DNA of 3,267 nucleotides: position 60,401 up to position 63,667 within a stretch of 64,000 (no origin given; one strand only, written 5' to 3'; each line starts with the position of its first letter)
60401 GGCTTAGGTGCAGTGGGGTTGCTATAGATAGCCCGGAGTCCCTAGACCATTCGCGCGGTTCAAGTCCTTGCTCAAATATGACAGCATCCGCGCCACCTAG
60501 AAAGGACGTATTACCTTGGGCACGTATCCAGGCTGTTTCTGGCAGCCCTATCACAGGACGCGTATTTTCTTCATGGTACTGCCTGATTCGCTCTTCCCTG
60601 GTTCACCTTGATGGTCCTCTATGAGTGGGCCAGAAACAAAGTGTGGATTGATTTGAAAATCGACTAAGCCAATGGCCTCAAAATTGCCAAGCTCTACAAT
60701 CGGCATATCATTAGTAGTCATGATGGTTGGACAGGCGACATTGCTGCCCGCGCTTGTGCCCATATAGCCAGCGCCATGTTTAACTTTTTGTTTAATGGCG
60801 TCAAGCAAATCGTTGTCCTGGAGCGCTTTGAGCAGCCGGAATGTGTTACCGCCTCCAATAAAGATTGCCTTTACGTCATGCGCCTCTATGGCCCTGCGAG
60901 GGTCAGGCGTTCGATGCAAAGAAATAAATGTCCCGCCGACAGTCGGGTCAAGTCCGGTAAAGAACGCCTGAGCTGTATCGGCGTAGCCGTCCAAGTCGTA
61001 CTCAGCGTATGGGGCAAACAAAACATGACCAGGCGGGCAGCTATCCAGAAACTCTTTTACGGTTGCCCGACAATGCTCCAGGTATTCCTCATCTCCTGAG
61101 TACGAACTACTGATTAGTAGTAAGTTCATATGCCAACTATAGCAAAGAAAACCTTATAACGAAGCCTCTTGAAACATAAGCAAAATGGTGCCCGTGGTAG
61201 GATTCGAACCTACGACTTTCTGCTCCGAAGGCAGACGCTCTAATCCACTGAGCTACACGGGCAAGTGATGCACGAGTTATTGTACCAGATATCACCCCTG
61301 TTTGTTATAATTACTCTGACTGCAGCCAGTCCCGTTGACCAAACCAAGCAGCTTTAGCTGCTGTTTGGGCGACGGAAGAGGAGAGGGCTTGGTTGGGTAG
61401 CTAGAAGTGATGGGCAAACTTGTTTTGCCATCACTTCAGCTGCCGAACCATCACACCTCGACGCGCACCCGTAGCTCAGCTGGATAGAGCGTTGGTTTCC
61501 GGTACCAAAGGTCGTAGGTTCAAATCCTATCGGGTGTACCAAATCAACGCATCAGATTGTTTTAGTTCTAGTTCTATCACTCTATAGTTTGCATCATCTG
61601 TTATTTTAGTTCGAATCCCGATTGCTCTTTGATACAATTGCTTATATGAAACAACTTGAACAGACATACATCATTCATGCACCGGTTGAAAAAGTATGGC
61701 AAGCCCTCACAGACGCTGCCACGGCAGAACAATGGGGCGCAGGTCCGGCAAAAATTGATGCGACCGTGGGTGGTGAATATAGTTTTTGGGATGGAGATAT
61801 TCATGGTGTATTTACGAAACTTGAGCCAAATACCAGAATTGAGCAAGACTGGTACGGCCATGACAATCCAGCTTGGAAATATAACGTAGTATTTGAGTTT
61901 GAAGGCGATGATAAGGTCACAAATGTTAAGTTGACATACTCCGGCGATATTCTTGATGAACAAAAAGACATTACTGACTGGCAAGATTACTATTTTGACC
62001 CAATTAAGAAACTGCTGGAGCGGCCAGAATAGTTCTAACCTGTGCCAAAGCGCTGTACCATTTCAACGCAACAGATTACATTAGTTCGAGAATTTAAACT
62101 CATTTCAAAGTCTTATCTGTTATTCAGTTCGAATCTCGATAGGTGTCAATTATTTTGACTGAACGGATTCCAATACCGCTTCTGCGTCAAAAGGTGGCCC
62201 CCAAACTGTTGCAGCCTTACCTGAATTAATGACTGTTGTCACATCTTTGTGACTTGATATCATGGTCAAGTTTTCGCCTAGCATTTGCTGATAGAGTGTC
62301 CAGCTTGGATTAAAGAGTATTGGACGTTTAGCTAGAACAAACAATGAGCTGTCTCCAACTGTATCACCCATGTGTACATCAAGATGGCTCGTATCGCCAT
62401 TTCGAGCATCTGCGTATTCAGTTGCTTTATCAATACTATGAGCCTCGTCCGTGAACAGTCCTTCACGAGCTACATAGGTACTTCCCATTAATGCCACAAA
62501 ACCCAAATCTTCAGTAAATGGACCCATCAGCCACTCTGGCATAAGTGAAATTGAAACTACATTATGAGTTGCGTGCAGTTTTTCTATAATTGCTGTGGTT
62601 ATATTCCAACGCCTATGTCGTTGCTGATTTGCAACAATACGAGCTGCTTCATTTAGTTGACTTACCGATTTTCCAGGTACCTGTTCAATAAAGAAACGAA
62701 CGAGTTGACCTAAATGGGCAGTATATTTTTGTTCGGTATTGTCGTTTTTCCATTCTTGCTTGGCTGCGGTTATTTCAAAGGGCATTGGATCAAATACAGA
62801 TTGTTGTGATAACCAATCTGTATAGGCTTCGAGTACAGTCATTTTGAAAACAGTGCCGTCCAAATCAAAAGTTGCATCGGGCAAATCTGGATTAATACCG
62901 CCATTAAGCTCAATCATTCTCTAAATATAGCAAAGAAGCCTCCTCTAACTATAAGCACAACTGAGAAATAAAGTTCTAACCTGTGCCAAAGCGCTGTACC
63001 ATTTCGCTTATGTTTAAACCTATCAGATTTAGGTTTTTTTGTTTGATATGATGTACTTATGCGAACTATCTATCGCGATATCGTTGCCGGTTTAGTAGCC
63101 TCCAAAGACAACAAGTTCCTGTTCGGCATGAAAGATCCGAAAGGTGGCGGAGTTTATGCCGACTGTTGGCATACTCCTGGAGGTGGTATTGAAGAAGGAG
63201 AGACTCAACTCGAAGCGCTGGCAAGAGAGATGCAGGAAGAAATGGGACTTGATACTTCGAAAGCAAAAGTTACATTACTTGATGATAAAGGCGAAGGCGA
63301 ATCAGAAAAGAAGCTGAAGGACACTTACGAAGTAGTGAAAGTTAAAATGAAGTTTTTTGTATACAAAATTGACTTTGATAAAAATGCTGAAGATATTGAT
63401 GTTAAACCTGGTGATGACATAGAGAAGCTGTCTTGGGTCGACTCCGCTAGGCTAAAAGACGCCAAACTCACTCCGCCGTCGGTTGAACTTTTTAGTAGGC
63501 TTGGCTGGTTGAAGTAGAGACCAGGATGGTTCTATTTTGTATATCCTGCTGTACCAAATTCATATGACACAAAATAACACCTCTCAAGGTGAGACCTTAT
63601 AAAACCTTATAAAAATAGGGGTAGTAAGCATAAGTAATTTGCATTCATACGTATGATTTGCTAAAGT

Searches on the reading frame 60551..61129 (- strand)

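Call 46: search_protein_families(library=pfam, proteins=[window:60551-61129:-], max_evalue=0.01)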
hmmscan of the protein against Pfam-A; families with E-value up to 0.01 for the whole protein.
window:60551-61129:- (192 aa): 2 families
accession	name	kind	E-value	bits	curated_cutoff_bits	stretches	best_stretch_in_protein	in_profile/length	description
PF03575.23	Peptidase_S51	-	7.1e-44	150.4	23.9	1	3-174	1-167/206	Peptidase family S51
PF07685.20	GATase_3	-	0.0046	17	27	1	77-160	33-115/196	CobB/CobQ-like glutamine amidotransferase domain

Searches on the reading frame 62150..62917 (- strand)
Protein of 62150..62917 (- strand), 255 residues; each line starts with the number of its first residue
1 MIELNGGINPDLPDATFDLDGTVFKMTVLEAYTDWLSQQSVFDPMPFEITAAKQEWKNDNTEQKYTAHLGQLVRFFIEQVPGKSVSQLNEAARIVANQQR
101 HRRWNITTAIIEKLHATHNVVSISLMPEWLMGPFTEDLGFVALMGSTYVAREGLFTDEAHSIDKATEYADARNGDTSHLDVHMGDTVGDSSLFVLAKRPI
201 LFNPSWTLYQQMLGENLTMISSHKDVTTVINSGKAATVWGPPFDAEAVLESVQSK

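Call 46: search_protein_families(library=pfam, proteins=[window:62150-62917:-], max_evalue=0.01)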
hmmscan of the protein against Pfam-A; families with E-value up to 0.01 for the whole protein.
window:62150-62917:- (255 aa): 1 family
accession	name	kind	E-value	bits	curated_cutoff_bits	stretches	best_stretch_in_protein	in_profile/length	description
PF12710.13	HAD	-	4.9e-06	27.5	27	1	15-189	1-184/189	haloacid dehalogenase-like hydrolase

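Call 80: find_encoding_contigs(protein=window:62150-62917:-, flank=10000, max_places=3)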
Protein window:62150-62917:- (255 aa): 2 contigs read that carry it; 1 place shown.
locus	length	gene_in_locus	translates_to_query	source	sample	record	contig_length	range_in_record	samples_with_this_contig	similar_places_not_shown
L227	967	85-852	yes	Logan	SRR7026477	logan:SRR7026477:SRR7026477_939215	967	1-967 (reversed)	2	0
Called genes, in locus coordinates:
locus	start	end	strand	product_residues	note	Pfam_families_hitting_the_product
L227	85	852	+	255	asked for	PF12710:HAD (weak)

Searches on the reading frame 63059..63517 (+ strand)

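Call 46: search_protein_families(library=pfam, proteins=[window:63059-63517:+], max_evalue=0.01)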
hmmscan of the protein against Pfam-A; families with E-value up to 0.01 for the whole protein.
window:63059-63517:+ (152 aa): 3 families
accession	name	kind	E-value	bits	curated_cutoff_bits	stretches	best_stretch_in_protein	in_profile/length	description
PF00293.34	NUDIX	-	3.4e-13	50.2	21.1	1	11-146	8-132/134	NUDIX domain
PF14815.12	NUDIX_4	-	5.5e-05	23.4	35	1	12-141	4-107/113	NUDIX domain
PF22327.2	Nudt16-like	-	0.00041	20.8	27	1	40-104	38-95/161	U8 snoRNA-decapping enzyme-like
